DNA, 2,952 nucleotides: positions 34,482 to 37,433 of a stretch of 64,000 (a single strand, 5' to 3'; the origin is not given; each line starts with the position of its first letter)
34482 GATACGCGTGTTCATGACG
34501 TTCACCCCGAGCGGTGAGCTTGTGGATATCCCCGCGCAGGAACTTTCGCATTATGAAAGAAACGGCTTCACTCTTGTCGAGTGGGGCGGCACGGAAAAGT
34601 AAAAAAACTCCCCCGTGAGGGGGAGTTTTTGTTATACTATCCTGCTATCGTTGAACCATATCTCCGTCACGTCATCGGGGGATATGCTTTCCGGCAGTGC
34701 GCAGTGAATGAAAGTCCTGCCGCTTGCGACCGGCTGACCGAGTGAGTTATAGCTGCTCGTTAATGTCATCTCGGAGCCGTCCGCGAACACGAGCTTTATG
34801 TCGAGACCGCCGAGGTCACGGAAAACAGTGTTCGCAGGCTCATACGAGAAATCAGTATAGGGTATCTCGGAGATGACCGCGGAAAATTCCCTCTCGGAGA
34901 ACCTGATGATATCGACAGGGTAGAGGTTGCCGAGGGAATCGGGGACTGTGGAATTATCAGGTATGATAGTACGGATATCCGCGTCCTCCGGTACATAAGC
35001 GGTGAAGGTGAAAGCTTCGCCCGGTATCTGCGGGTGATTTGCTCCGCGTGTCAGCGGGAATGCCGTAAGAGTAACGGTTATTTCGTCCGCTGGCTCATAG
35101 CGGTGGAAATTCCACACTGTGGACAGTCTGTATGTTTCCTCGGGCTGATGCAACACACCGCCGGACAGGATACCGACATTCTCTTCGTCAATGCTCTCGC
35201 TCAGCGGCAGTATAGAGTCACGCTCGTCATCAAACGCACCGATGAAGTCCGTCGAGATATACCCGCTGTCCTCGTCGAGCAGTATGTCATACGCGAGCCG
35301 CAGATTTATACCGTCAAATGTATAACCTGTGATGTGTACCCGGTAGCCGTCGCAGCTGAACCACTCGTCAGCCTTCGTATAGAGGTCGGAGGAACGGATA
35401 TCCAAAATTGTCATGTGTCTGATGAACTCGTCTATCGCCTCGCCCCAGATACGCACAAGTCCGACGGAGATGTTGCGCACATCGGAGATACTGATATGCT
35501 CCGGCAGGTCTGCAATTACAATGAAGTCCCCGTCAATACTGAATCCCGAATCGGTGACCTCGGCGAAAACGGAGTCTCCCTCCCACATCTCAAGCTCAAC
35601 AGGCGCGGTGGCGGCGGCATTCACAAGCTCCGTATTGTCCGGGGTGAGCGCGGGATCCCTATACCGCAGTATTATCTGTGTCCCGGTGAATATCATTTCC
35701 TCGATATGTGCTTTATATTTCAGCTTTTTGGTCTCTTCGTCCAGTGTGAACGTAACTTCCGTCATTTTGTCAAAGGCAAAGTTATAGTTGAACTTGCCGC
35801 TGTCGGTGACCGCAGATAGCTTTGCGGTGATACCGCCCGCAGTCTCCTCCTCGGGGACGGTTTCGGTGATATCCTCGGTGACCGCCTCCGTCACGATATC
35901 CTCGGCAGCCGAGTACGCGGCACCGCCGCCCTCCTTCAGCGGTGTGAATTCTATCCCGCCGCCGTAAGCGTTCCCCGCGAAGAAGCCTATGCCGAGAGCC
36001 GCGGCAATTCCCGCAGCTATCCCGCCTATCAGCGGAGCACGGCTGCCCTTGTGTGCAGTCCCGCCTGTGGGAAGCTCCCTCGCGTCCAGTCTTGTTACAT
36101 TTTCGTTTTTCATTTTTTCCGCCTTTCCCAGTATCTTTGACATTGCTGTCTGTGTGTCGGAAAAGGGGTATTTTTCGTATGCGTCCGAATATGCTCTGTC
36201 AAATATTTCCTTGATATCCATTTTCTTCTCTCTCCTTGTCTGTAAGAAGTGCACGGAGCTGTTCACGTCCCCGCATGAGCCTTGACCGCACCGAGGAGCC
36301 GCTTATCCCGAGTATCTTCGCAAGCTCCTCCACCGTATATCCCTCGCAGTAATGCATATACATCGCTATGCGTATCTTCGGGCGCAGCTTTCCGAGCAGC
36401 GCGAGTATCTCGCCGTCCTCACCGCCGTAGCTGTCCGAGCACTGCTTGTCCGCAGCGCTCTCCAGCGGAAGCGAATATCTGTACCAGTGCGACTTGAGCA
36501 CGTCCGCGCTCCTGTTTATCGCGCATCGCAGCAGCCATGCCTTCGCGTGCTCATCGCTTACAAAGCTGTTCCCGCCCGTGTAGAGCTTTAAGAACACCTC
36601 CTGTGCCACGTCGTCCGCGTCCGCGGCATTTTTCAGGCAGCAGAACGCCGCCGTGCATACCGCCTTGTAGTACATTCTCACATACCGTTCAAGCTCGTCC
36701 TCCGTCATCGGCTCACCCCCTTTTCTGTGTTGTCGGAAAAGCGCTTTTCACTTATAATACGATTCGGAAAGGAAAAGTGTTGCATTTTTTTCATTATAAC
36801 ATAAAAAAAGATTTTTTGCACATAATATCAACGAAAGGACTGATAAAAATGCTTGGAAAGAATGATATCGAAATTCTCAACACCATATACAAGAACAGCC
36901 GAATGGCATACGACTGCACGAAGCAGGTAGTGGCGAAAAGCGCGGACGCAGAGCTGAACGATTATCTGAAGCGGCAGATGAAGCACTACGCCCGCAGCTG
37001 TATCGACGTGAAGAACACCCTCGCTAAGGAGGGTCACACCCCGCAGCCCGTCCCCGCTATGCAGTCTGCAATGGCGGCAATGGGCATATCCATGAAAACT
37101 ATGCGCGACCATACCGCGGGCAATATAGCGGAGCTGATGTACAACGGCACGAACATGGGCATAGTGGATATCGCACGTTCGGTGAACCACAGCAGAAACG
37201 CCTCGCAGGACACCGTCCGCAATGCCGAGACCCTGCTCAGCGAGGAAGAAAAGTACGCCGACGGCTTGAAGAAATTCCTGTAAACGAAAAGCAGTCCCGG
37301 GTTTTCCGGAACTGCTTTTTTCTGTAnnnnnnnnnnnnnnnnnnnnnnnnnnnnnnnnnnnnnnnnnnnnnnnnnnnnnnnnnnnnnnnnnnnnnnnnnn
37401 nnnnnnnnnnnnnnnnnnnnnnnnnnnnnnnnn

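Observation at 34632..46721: Array of four ECF sigma / large anti-sigma cassettes in alternating families (A-B-A-B): a candidate modular extracellular sensing bank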

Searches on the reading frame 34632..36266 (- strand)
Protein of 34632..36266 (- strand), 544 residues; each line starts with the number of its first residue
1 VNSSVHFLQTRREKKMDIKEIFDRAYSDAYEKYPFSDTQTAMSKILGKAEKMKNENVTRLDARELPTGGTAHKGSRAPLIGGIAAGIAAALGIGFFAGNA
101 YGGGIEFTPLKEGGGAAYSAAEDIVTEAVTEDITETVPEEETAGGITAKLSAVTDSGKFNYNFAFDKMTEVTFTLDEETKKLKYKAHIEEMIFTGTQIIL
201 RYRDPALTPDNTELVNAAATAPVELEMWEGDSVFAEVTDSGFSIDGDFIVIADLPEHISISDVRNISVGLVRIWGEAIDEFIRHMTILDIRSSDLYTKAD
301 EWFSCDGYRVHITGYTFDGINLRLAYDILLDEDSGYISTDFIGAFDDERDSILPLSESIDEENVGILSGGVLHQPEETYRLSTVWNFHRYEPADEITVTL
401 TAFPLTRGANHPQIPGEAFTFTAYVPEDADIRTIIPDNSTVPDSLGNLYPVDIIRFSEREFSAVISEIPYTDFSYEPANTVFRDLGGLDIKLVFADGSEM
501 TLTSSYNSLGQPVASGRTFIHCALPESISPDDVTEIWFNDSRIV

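Call 4: search_protein_families(library=pfam, proteins=[window:34632-36266:-], max_evalue=0.01)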
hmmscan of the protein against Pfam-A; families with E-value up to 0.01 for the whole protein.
window:34632-36266:- (544 aa): 0 families

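Call 5: search_protein_families(library=ncbifam, proteins=[window:34632-36266:-], max_evalue=0.01)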
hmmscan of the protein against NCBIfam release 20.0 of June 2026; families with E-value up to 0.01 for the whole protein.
window:34632-36266:- (544 aa): 0 families

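Call 25: search_protein_families(library=pfam, proteins=[window:34632-36266:-], max_evalue=10)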
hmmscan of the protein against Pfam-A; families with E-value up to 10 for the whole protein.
window:34632-36266:- (544 aa): 1 family
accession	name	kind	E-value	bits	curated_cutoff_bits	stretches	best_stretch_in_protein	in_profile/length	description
PF04691.17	ApoC-I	-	0.17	12.2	28.3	1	285-304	28-47/61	Apolipoprotein C-I (ApoC-1)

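Call 71: find_homologous_proteins(query=window:34632-36221:-, region=130-529)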
Query window:34632-36221:-, residues 130-529 (400 aa): 3 proteins with E <= 0.001 among 6611 candidates. Only proteins of 290 to 926 residues were searched: fused or split forms outside these lengths cannot appear, so this answer is no evidence that the protein stands alone or is whole; lengths 'longer' or 'shorter' looks for them.
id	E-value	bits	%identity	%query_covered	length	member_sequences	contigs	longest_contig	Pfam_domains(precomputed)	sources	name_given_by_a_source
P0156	1.0e-265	899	100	100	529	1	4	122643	-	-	-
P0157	5.2e-99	350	46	100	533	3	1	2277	-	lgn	-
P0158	4.6e-79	284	42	90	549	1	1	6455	-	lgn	-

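Call 90: find_encoding_contigs(protein=P0158, flank=10000, max_places=2)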
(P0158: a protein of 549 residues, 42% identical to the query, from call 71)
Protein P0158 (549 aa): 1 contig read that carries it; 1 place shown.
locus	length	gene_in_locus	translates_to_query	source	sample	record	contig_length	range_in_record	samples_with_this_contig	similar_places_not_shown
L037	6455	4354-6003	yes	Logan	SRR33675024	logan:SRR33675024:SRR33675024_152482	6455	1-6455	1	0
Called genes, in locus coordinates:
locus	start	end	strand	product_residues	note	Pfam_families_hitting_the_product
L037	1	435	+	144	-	?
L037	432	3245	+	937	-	-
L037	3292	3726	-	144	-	-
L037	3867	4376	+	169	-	PF04542:Sigma70_r2, PF07638:Sigma70_ECF (weak), PF08281:Sigma70_r4_2, PF04545:Sigma70_r4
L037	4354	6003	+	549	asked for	-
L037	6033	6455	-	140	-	?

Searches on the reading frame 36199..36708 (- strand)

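Call 4: search_protein_families(library=pfam, proteins=[window:36199-36708:-], max_evalue=0.01)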
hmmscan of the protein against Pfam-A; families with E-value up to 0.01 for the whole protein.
window:36199-36708:- (169 aa): 8 families
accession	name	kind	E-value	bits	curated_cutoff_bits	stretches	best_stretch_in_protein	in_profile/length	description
PF08281.18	Sigma70_r4_2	-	7.7e-14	51.5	25.7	1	100-151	3-54/54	Sigma-70, region 4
PF04542.20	Sigma70_r2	-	5.2e-11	42.6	24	1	10-75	2-69/71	Sigma-70 region 2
PF04545.22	Sigma70_r4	-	1.3e-09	37.9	24.1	1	104-153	1-50/50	Sigma-70, region 4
PF13384.12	HTH_23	-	0.00025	21.2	24.6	1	109-141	3-35/50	Homeodomain-like domain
PF07638.17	Sigma70_ECF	-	0.00054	20.3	21.1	1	101-153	129-181/185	ECF sigma factor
PF06530.18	Phage_antitermQ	-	0.00078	19.8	26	1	81-155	36-110/118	Phage antitermination protein Q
PF12728.13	HTH_17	-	0.0029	18.3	27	1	124-148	2-25/51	Helix-turn-helix domain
PF20432.4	Xre-like-HTH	-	0.0061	17.3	25.8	0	124-153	24-52/63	Antitoxin Xre-like helix-turn-helix domain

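Call 5: search_protein_families(library=ncbifam, proteins=[window:36199-36708:-], max_evalue=0.01)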
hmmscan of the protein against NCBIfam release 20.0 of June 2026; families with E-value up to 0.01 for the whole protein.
window:36199-36708:- (169 aa): 88 families (the best 25 are shown)
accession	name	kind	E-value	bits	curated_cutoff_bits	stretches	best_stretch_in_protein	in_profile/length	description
NF006930.0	PRK09415.1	subfamily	4.9e-23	81.9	198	1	3-157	15-177/179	RNA polymerase factor sigma C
TIGR02983.1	SigE-fam_strep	subfamily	5.6e-22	78.4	141.55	1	2-156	4-159/162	SigE family RNA polymerase sigma factor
NF058625.1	sigma_PG0214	equivalog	5.9e-21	74.9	130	1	1-162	1-168/170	GFO_1088 family ECF-type sigma factor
NF008891.0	PRK11924.1-5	subfamily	3.8e-20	72.7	259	1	3-158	2-166/171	RNA polymerase sigma factor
TIGR02937.1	sigma70-ECF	superfamily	4.5e-19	68.7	42.9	1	5-153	2-163/165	sigma-70 family RNA polymerase sigma factor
NF004113.0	PRK05602.1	equivalog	5.2e-19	68.7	208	1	16-162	57-208/211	RNA polymerase sigma factor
TIGR02985.1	Sig70_bacteroi1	subfamily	9.7e-19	68.2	126.4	1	7-154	4-161/162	RNA polymerase sigma-70 factor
NF007223.0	PRK09641.1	equivalog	4e-18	65.9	209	2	9-83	23-97/187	RNA polymerase sigma factor SigW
NF007225.0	PRK09643.1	equivalog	8.8e-18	64.7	190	1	10-164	33-191/204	RNA polymerase sigma factor SigM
TIGR02947.1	SigH_actino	hypoth_equivalog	3.2e-17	62.9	251.55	2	97-161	121-185/193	RNA polymerase sigma-70 factor, TIGR02947 family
TIGR02959.1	SigZ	equivalog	2.4e-16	60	168.65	1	26-162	17-155/170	RNA polymerase sigma factor SigZ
TIGR02948.1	SigW_bacill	equivalog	3.4e-16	59.9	243.1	2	9-75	23-89/187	RNA polymerase sigma factor SigW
NF007215.0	PRK09637.1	equivalog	1.8e-15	57.4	212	1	26-169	23-168/181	RNA polymerase sigma factor SigZ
NF008888.0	PRK11922.1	equivalog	2.4e-15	56.8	204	1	6-157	32-198/231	RNA polymerase sigma factor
NF007216.0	PRK09638.1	equivalog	4.5e-15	55.9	194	1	13-159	27-178/180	RNA polymerase sigma factor SigY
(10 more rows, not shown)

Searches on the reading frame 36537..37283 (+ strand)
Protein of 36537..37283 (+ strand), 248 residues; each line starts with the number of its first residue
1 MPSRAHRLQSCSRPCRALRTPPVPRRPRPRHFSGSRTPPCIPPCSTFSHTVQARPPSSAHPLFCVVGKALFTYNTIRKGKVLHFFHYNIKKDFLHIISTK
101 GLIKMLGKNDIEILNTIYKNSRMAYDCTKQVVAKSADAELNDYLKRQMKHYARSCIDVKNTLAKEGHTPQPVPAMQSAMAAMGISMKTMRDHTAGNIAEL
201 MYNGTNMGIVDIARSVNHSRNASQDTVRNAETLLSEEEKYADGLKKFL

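Call 25: search_protein_families(library=pfam, proteins=[window:36537-37283:+], max_evalue=10)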
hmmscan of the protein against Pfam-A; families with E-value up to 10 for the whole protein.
window:36537-37283:+ (248 aa): 2 families
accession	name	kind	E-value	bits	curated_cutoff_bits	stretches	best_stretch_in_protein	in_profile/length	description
PF09537.16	DUF2383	-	4.8e-06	27.1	30.8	1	111-201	3-94/111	Domain of unknown function (DUF2383)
PF13412.12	HTH_24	-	0.062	13.3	21.9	1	108-123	3-18/48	Winged helix-turn-helix DNA-binding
